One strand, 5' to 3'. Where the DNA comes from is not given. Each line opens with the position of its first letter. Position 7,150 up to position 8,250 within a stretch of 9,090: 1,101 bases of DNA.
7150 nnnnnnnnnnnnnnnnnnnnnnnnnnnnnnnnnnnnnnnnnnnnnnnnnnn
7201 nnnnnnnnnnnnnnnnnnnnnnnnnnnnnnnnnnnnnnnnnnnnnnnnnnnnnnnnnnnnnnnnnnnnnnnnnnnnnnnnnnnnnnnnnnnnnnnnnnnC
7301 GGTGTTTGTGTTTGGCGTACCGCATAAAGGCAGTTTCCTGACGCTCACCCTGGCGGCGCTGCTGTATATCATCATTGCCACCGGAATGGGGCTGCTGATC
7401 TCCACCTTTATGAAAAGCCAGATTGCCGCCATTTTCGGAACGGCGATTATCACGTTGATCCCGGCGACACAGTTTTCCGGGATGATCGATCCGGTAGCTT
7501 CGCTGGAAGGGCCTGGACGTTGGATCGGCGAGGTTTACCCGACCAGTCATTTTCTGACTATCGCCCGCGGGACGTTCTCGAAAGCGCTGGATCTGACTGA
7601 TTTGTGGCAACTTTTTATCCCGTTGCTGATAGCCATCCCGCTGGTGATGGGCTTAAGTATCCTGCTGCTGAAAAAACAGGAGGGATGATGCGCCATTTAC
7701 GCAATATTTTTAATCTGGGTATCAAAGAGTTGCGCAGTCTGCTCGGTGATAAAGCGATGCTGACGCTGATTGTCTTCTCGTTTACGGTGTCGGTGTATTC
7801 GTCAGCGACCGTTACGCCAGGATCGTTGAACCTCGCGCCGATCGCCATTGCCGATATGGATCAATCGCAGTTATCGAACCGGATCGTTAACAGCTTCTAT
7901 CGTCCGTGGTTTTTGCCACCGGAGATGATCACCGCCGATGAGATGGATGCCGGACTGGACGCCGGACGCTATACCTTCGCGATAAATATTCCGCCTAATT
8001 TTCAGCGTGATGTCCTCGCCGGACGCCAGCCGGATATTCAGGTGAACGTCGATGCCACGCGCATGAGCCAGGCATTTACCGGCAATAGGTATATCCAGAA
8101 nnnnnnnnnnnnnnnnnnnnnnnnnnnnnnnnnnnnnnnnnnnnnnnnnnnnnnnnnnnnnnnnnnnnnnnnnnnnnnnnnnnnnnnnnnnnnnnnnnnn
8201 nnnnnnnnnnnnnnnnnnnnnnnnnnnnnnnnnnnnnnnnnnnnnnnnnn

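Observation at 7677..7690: yhhJ start: maximal ORF overlaps rbbA by 85 nt, but the SD-supported start is the ATGATG at the rbbA stop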

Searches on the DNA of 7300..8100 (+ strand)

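Call 5: search_dna_similar(query=window:7300-8100:+, collection=ecoli_genomes, mode=near, max_rows=30, rows=spread)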
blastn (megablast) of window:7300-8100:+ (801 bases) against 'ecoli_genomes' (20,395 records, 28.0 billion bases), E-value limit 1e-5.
Records with a match: 5414; places in all: 5416; records where one place covers at least 80% of the query: 5414.
Genomes with a match: 5414 of 5426; with a place that covers at least 80% of the query: 5414. Places per genome that has any: lowest 1, median 1, highest 2. On chromosomes: 5416 places; on plasmids: 0.
Best place of each record, by identity: >=99% 3099; 95-99% 2315.
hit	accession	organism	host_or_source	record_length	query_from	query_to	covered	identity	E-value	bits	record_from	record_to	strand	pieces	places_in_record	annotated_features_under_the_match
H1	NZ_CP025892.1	Escherichia coli strain 503025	Homo sapiens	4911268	1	801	100%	99.9%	0e+0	1474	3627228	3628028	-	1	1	yhhJ: ABC transporter permease | rbbA: ribosome-associated ATPase/putative transporter RbbA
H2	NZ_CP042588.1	Escherichia coli strain PK6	Sus scrofa domesticus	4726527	1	801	100%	99.9%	0e+0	1474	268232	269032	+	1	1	yhhJ: ABC transporter permease | rbbA: ribosome-associated ATPase/putative transporter RbbA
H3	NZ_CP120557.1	Escherichia coli strain B771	Homo sapiens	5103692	1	801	100%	99.9%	0e+0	1474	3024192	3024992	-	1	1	yhhJ: ABC transporter permease | rbbA: ribosome-associated ATPase/putative transporter RbbA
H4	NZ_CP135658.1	Escherichia coli strain TUM10008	missing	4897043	1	801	100%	99.9%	0e+0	1474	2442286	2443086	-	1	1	yhhJ: ABC transporter permease | rbbA: ribosome-associated ATPase/putative transporter RbbA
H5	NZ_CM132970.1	Escherichia coli strain 167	Homo sapiens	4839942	1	801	100%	99.9%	0e+0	1474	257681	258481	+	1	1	yhhJ: ABC transporter permease | rbbA: ribosome-associated ATPase/putative transporter RbbA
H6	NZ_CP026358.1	Escherichia coli strain 2A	not applicable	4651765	1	801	100%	99.8%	0e+0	1469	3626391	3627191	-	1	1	yhhJ: ABC transporter permease | rbbA: ribosome-associated ATPase/putative transporter RbbA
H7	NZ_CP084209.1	Escherichia coli strain EC2648-R2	conjugation assay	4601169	1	801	100%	99.8%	0e+0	1469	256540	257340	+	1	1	yhhJ: ABC transporter permease | rbbA: ribosome-associated ATPase/putative transporter RbbA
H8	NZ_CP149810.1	Escherichia coli strain EP91B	pig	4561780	1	801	100%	99.8%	0e+0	1469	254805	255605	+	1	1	yhhJ: ABC transporter permease | rbbA: ribosome-associated ATPase/putative transporter RbbA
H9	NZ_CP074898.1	Escherichia coli strain 2009C_3612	Homo sapiens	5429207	1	801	100%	99.8%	0e+0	1469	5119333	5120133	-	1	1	yhhJ: ABC transporter permease | rbbA: ribosome-associated ATPase/putative transporter RbbA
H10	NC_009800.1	Escherichia coli HS strain HS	-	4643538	1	801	100%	99.6%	0e+0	1463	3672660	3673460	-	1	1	yhhJ: ABC transporter permease | rbbA: ribosome-associated ATPase/putative transporter RbbA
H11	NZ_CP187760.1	Escherichia coli strain CUVET24-CCU22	Dog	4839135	1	801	100%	99.6%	0e+0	1463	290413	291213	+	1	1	yhhJ: ABC transporter permease | rbbA: ribosome-associated ATPase/putative transporter RbbA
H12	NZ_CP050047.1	Escherichia coli strain 90-1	broiler chicken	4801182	1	801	100%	99.4%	0e+0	1452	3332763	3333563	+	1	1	yhhJ: ABC transporter permease | rbbA: ribosome-associated ATPase/putative transporter RbbA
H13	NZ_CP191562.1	Escherichia coli strain A3024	patient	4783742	1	801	100%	99.4%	0e+0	1452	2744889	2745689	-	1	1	yhhJ: ABC transporter permease | rbbA: ribosome-associated ATPase/putative transporter RbbA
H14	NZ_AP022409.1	Escherichia coli strain STW0522-31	-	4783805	1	801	100%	99.3%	0e+0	1447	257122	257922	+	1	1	yhhJ: ABC transporter permease | rbbA: ribosome-associated ATPase/putative transporter RbbA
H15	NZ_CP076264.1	Escherichia coli strain NADC1036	Bos taurus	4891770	1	801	100%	99.3%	0e+0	1447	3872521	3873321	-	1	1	yhhJ: ABC transporter permease | rbbA: ribosome-associated ATPase/putative transporter RbbA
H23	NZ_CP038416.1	Escherichia coli O157:H7 strain 3-5-1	cattle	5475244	1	801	100%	97.9%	0e+0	1386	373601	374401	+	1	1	yhhJ: ABC transporter permease | rbbA: ribosome-associated ATPase/putative transporter RbbA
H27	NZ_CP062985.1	Escherichia coli UTI89 strain UTI89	Homo sapiens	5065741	1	801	100%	97.5%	0e+0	1369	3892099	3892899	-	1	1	yhhJ: ABC transporter permease | rbbA: ribosome-associated ATPase/putative transporter RbbA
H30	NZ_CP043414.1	Escherichia coli strain EC42405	bovine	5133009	1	801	100%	95.5%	0e+0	1280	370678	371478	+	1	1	yhhJ: ABC transporter permease | rbbA: ribosome-associated ATPase/putative transporter RbbA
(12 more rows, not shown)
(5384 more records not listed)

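Call 6: get_annotated_region(hit=H1, flank=1500)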
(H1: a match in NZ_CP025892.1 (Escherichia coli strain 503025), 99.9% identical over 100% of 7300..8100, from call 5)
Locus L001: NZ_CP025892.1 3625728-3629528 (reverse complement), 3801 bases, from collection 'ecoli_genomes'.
description: Escherichia coli strain 503025 chromosome, complete genome
organism: Escherichia coli strain 503025 (NCBI taxid 562)
replicon: chromosome; assembly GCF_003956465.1
host: Homo sapiens; source: stool; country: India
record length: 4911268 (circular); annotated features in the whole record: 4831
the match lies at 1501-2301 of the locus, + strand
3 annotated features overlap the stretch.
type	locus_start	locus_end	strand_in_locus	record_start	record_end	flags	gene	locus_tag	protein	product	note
CDS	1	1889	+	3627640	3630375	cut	rbbA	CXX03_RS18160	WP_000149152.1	ribosome-associated ATPase/putative transporter RbbA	-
CDS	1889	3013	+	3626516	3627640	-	yhhJ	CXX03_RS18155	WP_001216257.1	ABC transporter permease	-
CDS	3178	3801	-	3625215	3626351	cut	yhhI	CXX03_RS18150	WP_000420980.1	ISAs1-like element ISEc1 family transposase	-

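Call 7: get_annotated_region(hit=H30, flank=1500)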
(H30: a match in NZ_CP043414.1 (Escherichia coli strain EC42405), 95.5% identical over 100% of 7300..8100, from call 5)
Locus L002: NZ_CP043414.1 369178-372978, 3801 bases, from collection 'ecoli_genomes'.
description: Escherichia coli strain EC42405 chromosome, complete genome
organism: Escherichia coli strain EC42405 (NCBI taxid 562)
replicon: chromosome; assembly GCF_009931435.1
host: bovine; source: missing; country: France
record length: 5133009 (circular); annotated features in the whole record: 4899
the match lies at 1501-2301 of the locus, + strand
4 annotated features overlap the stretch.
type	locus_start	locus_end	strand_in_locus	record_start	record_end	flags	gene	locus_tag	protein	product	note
CDS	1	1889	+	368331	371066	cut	rbbA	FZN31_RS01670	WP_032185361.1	ribosome-associated ATPase/putative transporter RbbA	-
CDS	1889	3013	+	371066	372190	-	yhhJ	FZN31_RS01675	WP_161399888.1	ABC transporter permease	-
CDS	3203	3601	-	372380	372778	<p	-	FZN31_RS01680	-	ISAs1 family transposase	incomplete; partial in the middle of a contig; missing C-terminus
CDS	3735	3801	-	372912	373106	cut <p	-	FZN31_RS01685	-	HEAT repeat domain-containing protein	incomplete; partial in the middle of a contig; missing C-terminus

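Call 37: get_annotated_region(hit=H23, flank=200)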
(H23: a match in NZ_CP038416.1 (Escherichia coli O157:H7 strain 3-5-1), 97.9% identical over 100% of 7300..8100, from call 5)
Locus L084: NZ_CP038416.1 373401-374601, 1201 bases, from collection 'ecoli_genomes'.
description: Escherichia coli O157:H7 strain 3-5-1 chromosome, complete genome
organism: Escherichia coli O157:H7 strain 3-5-1 (NCBI taxid 83334)
replicon: chromosome; assembly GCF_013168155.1
host: cattle; source: cattle feces; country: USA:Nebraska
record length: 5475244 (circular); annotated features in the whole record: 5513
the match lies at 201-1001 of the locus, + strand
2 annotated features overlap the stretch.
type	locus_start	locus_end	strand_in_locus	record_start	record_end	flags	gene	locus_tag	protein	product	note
CDS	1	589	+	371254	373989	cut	rbbA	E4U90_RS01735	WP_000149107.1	ribosome-associated ATPase/putative transporter RbbA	-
CDS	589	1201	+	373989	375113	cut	yhhJ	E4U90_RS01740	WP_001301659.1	ABC transporter permease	-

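Call 38: get_annotated_region(hit=H27, flank=200)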
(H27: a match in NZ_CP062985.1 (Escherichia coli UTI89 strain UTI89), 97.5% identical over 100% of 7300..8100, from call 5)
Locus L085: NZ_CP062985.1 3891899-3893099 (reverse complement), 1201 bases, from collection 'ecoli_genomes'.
description: Escherichia coli UTI89 chromosome, complete genome
organism: Escherichia coli UTI89 strain UTI89 (NCBI taxid 364106)
replicon: chromosome; assembly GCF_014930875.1
host: Homo sapiens; source: urine; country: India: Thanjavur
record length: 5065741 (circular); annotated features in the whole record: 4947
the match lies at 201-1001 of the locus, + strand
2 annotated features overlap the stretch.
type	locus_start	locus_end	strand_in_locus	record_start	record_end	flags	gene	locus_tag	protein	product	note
CDS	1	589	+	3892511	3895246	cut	rbbA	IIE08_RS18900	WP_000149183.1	ribosome-associated ATPase/putative transporter RbbA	-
CDS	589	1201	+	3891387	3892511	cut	yhhJ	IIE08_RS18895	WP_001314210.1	ABC transporter permease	-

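Call 39: get_annotated_region(hit=H10, flank=200)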
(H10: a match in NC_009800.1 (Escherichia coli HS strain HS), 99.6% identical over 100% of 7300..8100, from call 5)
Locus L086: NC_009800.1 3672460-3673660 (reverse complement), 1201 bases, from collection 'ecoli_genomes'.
description: Escherichia coli HS, complete sequence
organism: Escherichia coli HS strain HS (NCBI taxid 331112)
replicon: chromosome; assembly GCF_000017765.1
host: -; source: -; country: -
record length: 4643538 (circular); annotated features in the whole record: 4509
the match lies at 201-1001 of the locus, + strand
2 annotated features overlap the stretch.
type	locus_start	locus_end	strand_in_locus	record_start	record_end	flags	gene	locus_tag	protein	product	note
CDS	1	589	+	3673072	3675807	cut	rbbA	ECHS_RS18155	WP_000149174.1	ribosome-associated ATPase/putative transporter RbbA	-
CDS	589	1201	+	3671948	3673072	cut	yhhJ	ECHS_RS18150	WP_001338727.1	ABC transporter permease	-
